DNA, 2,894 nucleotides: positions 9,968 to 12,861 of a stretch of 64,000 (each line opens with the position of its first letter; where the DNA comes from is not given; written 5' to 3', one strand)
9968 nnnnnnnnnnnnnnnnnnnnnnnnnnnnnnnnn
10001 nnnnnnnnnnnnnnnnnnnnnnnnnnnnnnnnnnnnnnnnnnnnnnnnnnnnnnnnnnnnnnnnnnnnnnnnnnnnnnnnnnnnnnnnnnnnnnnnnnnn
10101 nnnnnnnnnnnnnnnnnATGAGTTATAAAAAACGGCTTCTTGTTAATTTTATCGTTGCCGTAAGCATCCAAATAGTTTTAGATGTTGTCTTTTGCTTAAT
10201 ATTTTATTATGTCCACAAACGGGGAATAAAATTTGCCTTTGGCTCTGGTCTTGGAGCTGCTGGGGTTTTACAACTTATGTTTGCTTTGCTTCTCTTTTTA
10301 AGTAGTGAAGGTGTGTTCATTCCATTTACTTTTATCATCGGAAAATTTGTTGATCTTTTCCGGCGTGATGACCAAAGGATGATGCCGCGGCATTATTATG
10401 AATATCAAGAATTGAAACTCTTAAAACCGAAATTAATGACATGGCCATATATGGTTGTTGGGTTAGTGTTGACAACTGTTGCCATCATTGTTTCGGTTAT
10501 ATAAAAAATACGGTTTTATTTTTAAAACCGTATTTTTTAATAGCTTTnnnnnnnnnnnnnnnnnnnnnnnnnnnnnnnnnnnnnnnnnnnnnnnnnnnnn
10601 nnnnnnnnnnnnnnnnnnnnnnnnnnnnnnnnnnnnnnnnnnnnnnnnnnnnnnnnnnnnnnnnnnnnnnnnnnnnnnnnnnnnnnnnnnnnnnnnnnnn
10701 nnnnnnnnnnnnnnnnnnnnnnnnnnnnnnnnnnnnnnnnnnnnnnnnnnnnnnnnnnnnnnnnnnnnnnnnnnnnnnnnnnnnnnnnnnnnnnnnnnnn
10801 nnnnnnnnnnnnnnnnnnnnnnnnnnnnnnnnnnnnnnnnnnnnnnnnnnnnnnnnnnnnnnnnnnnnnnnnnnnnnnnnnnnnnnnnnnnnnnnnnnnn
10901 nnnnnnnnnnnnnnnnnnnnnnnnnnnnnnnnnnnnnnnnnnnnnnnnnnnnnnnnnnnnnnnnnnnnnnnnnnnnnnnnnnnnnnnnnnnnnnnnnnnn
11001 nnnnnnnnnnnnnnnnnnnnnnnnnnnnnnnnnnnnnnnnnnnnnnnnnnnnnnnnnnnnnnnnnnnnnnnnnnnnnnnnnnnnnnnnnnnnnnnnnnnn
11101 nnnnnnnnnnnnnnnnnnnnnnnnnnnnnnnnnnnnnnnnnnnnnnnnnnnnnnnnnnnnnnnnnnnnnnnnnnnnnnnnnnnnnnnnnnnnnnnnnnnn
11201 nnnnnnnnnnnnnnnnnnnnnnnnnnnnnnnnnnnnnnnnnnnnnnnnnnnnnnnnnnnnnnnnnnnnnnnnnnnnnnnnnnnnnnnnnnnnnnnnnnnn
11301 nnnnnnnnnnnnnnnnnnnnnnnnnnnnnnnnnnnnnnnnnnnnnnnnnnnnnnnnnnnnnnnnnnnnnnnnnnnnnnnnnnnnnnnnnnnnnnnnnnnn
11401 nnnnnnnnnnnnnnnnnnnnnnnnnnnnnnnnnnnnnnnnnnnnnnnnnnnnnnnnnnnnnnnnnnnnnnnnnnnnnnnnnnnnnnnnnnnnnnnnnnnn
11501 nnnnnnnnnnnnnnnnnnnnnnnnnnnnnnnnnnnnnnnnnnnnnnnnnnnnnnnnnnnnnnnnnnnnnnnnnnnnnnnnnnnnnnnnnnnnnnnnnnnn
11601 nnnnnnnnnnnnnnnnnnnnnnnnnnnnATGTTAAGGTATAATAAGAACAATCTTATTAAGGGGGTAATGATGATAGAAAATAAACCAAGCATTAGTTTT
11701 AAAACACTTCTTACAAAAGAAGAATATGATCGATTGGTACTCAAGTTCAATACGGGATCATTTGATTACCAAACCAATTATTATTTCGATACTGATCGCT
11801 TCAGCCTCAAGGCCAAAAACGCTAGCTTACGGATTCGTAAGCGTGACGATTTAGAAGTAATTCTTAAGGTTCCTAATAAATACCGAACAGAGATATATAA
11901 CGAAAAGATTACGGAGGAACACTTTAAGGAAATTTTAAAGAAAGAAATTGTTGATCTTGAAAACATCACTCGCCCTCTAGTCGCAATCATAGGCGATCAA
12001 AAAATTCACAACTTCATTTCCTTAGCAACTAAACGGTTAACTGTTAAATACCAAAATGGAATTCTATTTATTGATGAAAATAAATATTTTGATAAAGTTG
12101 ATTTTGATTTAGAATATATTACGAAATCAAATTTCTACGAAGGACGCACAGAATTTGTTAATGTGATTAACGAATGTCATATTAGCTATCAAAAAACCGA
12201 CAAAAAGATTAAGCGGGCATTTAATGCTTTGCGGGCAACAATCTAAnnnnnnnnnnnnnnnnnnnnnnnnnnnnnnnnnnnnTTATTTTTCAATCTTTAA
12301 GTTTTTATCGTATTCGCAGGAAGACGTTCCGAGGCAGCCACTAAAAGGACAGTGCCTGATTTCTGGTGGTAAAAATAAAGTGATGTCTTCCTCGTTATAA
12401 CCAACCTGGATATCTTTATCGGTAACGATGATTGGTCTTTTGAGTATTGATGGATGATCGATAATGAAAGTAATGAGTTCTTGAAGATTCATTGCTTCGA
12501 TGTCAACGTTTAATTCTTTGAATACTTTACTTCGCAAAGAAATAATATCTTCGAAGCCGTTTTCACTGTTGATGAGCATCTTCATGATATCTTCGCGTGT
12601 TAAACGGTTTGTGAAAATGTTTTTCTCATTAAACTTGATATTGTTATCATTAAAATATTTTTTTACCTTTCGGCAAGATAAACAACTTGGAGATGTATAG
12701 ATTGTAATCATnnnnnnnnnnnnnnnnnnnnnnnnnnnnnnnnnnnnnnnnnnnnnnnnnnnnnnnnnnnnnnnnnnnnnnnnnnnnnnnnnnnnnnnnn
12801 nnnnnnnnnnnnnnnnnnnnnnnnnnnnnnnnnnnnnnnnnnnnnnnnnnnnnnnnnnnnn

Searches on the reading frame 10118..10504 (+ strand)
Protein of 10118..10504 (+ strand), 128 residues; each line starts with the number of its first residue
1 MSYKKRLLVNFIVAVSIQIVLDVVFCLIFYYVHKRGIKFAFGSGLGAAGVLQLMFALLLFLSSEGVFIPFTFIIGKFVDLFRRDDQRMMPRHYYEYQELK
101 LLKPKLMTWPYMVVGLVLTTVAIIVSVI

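Call 3: search_protein_families(library=pfam, proteins=[window:10118-10504:+], max_evalue=1)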
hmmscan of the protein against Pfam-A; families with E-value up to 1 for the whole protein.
window:10118-10504:+ (128 aa): 2 families
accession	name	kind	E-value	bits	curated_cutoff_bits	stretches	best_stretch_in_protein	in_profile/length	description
PF13038.11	DUF3899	-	1.9e-06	28.6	23.4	1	48-126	7-87/88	Domain of unknown function (DUF3899)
PF14914.11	LRRC37AB_C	-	0.64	10.4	27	1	2-35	111-143/147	LRRC37A/B like protein 1 C-terminal domain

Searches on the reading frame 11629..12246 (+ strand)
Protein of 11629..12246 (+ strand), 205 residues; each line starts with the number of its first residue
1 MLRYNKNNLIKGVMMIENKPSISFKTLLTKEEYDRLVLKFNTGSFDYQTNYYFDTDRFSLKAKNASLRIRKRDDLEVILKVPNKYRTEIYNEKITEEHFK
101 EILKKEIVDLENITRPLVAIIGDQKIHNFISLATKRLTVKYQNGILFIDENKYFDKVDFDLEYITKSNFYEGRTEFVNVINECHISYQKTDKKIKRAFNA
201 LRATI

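Call 3: search_protein_families(library=pfam, proteins=[window:11629-12246:+], max_evalue=1)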
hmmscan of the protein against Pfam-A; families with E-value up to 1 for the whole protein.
window:11629-12246:+ (205 aa): 2 families
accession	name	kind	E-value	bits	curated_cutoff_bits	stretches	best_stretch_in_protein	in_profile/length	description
PF01928.26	CYTH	-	9.6e-16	58.6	23.2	1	23-167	5-149/179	CYTH domain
PF00078.32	RVT_1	-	0.034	14.3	29.6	1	71-184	3-106/205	Reverse transcriptase (RNA-dependent DNA polymerase)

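Call 7: search_protein_families(library=ncbifam, proteins=[window:11629-12246:+], max_evalue=1)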
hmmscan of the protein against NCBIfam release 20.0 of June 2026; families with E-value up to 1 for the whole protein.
window:11629-12246:+ (205 aa): 0 families

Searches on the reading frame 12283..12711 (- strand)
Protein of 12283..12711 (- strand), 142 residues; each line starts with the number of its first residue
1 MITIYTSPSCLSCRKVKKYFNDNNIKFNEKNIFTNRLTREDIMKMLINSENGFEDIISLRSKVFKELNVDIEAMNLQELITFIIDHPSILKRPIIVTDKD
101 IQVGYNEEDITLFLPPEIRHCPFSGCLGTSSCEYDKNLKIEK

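Call 3: search_protein_families(library=pfam, proteins=[window:12283-12711:-], max_evalue=1)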
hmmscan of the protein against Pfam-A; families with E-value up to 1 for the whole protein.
window:12283-12711:- (142 aa): 3 families
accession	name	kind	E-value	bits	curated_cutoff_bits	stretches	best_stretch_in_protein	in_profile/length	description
PF03960.21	ArsC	-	2.3e-25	89.1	24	1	5-111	1-77/79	ArsC family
PF00462.30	Glutaredoxin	-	1e-07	32.5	22.9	1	2-45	1-44/60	Glutaredoxin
PF05373.16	Pro_3_hydrox_C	-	0.13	12.9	25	1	14-74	6-66/101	L-proline 3-hydroxylase, C-terminal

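Call 7: search_protein_families(library=ncbifam, proteins=[window:12283-12711:-], max_evalue=1)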
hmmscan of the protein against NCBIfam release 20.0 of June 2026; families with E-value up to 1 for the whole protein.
window:12283-12711:- (142 aa): 21 families
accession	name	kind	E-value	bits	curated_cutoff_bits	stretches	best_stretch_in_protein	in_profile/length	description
NF002459.0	PRK01655.1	subfamily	1.5e-46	157.7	123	1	1-120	1-120/132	transcriptional regulator Spx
NF009885.0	PRK13344.1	equivalog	1.1e-34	119.1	152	1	1-120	1-120/132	transcriptional regulator Spx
NF009210.0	PRK12559.1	equivalog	1.8e-34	118.6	159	1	1-119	1-119/131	transcriptional regulator SpxA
TIGR01617.1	arsC_related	subfamily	2.3e-30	105.3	75.05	1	2-113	1-115/117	Spx/MgsR family RNA polymerase-binding regulatory protein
TIGR02196.1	GlrX_YruB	hypoth_equivalog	8.1e-13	48.7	88.55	1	1-45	1-45/74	glutaredoxin-like protein, YruB-family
TIGR00014.1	arsC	equivalog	1.1e-12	48.5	106.05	1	2-111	1-111/114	arsenate reductase (glutaredoxin)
NF041212.1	Uxx_star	subfamily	9.7e-10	38.6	66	2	2-45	1-44/70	Uxx-star family glutaredoxin-like (seleno)protein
NF008107.0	PRK10853.1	equivalog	8.3e-09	35.6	121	1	1-113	2-115/119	ArsC family reductase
NF041106.1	ArsC_rel_Se_1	subfamily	1.3e-08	35.4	85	1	5-108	5-105/107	ArsC family (seleno)protein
TIGR02194.1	GlrX_NrdH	subfamily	2.8e-08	33.8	85.75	1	2-44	1-43/72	glutaredoxin-like protein NrdH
NF007456.1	PRK10026.1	exception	3.7e-07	30.5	242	1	2-105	4-107/141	glutaredoxin-dependent arsenate reductase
NF041211.1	gluta_UXX_star_2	equivalog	3e-06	27.1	100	1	2-42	1-41/71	UXX-star (seleno)protein family 2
NF045501.1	HUGP_GUXX-star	exception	6.8e-05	22.5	325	1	2-45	167-210/236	HUGP/GUXX-star fusion selenoprotein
TIGR02181.1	GRX_bact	equivalog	0.00019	21.6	90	1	2-44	1-43/80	glutaredoxin 3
NF007923.0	PRK10638.1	equivalog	0.00048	20.1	129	1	2-44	4-46/83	glutaredoxin 3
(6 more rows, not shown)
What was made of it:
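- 12283..12711 (-): spx, transcribed divergently from X. Calls 3, 7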
